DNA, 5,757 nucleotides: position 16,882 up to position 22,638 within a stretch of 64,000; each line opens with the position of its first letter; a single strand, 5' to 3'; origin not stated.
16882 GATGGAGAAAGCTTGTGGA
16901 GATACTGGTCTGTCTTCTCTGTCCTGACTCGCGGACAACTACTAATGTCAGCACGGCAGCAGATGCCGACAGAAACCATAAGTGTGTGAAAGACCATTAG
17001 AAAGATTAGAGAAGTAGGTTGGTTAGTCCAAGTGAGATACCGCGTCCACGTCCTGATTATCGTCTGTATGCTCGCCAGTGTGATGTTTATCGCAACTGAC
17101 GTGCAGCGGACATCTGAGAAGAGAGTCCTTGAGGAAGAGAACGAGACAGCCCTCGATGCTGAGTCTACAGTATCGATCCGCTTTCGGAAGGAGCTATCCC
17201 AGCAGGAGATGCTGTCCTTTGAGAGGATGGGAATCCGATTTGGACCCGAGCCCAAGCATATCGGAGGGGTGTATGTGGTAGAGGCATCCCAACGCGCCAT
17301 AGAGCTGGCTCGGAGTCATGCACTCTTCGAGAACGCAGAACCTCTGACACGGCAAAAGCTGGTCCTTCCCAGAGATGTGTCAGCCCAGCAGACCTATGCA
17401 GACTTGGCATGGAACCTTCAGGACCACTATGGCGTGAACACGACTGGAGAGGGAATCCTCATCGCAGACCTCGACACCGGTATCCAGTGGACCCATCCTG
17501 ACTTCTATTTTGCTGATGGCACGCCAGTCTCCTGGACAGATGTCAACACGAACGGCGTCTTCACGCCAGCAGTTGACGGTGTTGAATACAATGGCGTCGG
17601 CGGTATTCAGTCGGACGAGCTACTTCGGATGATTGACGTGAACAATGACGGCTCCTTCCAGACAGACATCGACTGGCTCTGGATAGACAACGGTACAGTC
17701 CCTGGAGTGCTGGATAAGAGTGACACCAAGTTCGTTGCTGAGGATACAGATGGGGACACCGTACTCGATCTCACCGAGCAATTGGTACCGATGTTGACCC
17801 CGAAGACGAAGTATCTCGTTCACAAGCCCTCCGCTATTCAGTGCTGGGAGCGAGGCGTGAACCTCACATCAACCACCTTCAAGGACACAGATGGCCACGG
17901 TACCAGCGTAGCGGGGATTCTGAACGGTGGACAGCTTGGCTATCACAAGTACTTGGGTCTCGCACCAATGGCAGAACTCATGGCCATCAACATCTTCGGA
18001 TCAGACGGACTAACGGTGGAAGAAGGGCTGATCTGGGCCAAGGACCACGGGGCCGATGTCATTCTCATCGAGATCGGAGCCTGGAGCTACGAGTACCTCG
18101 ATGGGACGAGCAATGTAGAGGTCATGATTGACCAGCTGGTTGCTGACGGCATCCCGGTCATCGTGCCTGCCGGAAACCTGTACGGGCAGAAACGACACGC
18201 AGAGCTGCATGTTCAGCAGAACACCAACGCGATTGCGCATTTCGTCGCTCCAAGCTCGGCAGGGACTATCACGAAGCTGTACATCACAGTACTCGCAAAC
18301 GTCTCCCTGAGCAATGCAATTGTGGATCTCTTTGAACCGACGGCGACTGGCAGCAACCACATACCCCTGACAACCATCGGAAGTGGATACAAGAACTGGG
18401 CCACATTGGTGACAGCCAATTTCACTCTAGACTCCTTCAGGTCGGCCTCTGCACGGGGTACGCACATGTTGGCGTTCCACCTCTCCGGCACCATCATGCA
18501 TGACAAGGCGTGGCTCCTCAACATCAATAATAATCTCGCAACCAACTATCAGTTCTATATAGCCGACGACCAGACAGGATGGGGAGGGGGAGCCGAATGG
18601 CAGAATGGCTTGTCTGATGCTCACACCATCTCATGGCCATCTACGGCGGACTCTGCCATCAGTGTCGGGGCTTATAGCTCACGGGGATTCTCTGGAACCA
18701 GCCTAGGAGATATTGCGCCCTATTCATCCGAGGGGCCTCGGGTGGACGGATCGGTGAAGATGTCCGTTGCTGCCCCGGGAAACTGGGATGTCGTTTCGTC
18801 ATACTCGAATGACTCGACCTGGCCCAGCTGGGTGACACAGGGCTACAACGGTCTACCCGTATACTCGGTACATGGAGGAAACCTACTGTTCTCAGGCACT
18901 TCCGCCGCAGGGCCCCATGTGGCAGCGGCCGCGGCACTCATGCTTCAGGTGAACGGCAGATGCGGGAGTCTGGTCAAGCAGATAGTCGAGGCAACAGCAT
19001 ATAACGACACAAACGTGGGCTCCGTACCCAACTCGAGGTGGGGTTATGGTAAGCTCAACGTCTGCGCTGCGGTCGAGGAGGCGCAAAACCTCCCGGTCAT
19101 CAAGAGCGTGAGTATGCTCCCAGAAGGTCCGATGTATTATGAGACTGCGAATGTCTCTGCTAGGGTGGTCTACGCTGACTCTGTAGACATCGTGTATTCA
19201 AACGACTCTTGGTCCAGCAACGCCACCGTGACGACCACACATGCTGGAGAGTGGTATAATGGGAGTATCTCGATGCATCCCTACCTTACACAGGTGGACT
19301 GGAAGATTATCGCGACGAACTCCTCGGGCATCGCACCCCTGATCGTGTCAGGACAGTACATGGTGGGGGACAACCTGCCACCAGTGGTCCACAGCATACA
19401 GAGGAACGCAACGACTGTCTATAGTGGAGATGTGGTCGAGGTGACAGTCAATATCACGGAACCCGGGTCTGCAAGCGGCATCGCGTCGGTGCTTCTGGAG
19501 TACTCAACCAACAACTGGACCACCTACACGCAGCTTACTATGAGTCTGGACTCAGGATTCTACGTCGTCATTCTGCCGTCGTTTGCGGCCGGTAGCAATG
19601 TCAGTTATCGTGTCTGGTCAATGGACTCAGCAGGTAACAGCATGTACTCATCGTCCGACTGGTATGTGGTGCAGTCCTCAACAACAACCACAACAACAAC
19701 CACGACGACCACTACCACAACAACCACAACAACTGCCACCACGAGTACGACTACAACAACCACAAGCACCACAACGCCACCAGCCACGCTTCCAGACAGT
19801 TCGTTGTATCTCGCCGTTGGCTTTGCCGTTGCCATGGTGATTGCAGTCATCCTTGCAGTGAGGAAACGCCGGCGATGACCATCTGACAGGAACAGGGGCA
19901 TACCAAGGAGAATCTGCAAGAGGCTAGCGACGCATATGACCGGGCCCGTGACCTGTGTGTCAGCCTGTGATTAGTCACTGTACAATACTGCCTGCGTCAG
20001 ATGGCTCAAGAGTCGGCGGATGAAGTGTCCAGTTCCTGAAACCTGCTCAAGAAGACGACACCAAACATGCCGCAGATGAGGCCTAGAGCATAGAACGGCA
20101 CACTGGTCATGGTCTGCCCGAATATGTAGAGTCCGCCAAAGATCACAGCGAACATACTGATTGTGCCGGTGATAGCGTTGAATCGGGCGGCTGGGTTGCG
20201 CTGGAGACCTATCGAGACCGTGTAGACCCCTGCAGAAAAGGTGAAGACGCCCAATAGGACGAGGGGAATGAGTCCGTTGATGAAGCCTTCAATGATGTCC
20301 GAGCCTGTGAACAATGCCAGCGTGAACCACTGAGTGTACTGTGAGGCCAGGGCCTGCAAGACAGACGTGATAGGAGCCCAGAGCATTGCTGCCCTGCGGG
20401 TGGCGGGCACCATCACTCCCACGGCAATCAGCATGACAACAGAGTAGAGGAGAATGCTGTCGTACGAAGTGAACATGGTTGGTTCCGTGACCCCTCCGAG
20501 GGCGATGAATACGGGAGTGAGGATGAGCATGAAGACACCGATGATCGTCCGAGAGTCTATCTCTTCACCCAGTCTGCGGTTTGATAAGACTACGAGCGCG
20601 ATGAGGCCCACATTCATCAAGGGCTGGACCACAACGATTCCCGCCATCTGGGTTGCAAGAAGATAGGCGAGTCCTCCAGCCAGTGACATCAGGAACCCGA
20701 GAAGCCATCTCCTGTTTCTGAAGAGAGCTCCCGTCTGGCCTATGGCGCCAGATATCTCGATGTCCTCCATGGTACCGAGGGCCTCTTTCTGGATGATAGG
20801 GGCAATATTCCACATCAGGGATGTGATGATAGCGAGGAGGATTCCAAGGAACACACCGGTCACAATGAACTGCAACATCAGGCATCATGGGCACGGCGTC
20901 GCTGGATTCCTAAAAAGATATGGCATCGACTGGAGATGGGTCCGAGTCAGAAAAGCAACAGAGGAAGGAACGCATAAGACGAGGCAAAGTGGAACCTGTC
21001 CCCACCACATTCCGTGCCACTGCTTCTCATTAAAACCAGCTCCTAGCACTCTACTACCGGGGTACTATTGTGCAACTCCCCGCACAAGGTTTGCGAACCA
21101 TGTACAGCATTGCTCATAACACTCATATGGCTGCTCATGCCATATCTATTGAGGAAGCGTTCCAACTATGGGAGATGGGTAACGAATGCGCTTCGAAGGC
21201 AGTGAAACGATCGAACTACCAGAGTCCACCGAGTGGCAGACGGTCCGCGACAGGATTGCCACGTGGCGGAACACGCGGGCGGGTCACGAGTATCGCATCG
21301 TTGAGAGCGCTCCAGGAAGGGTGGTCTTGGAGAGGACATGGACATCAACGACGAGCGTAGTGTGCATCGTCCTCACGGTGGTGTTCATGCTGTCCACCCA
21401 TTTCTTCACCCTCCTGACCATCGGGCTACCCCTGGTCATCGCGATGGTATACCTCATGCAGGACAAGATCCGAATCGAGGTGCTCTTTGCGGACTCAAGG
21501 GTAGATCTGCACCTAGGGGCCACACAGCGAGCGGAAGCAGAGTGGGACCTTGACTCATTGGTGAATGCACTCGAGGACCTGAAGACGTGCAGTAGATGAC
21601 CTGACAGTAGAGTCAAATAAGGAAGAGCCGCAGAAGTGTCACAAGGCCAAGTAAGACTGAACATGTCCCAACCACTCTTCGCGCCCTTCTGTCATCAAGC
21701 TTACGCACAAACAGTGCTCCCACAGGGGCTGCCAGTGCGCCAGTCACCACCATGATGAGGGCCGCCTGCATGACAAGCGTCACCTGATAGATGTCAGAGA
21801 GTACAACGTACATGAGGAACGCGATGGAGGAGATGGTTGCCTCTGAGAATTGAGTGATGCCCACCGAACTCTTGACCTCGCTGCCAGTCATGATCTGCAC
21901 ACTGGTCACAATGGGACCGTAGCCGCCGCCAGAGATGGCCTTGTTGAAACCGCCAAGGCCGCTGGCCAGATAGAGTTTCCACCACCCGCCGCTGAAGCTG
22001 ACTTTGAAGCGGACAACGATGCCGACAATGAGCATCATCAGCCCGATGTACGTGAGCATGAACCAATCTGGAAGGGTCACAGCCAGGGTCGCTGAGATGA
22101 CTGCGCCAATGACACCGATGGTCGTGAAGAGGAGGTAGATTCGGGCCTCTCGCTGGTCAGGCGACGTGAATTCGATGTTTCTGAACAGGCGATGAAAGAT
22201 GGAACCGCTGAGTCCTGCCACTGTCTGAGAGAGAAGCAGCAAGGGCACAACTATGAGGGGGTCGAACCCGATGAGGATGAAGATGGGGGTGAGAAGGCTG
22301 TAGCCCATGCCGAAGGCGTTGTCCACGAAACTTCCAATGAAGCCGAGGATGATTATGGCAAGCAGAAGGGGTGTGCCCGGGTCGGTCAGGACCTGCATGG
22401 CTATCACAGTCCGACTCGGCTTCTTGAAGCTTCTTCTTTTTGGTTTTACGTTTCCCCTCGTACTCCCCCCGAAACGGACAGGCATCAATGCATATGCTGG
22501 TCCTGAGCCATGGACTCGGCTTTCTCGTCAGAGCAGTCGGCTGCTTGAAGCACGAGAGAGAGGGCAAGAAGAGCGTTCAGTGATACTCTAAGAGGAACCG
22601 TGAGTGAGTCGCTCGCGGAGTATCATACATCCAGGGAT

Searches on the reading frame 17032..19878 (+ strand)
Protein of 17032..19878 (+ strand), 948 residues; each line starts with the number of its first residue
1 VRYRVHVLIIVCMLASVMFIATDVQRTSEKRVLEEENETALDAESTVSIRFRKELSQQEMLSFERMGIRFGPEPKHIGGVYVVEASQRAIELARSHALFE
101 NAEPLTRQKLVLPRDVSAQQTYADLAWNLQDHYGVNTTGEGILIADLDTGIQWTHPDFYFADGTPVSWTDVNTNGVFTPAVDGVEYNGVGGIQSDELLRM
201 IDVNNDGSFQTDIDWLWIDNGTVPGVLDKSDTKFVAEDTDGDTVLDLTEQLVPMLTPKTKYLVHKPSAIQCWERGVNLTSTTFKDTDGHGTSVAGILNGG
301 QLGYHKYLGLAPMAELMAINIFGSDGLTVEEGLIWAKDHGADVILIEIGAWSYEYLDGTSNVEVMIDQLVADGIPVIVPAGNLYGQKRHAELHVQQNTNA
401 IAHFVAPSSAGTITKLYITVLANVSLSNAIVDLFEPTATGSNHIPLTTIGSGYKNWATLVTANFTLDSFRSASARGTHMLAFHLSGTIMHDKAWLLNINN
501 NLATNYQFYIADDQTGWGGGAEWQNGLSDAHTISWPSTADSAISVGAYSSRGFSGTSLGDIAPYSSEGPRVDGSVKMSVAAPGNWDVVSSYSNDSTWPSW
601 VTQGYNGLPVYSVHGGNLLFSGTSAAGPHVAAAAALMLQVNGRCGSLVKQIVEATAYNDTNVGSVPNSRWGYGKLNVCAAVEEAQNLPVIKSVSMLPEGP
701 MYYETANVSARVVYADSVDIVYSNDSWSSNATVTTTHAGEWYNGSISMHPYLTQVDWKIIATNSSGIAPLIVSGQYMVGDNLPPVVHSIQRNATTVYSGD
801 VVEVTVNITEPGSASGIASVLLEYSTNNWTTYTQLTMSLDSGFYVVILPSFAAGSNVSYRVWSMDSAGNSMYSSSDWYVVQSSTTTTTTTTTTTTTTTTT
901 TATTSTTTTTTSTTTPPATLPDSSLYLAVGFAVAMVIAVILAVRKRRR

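Call 7: search_protein_families(library=pfam, proteins=[window:17032-19878:+], max_evalue=0.01)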
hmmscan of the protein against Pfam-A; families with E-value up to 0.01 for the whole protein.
window:17032-19878:+ (948 aa): 3 families
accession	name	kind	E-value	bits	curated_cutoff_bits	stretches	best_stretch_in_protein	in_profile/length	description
PF00082.27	Peptidase_S8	-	1.5e-27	97.1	21.8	2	526-673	157-288/288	Subtilase family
PF16760.10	CBM53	-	9.2e-05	23.1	27.6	0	701-757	3-57/57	Starch/carbohydrate-binding module (family 53)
PF24893.1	DUF7743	-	0.0025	17.9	27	1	779-896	2-113/120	Domain of unknown function (DUF7743)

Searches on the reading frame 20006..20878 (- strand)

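Call 7: search_protein_families(library=pfam, proteins=[window:20006-20878:-], max_evalue=0.01)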
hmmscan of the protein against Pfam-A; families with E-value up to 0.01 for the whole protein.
window:20006-20878:- (290 aa): 3 families
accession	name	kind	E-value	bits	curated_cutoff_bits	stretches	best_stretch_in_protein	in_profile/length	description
PF00892.27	EamA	-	5.7e-08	33.6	28.2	1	11-125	2-133/135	EamA-like transporter family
PF05653.20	Mg_trans_NIPA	-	7.4e-08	32.3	26.2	1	10-126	4-120/295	Magnesium transporter NIPA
PF10639.15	TMEM234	-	1.4e-05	25.6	30.1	1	18-120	3-107/113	Putative transmembrane family 234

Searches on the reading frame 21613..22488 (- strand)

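Call 7: search_protein_families(library=pfam, proteins=[window:21613-22488:-], max_evalue=0.01)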
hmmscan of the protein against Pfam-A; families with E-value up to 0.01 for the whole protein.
window:21613-22488:- (291 aa): 2 families
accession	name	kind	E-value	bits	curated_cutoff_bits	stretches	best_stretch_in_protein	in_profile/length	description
PF01925.25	TauE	-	3e-23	83.2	32.6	1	45-282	1-235/237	Sulfite exporter TauE/SafE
PF14074.11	DUF4257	-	0.0038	17.9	27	1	86-157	3-73/81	Protein of unknown function (DUF4257)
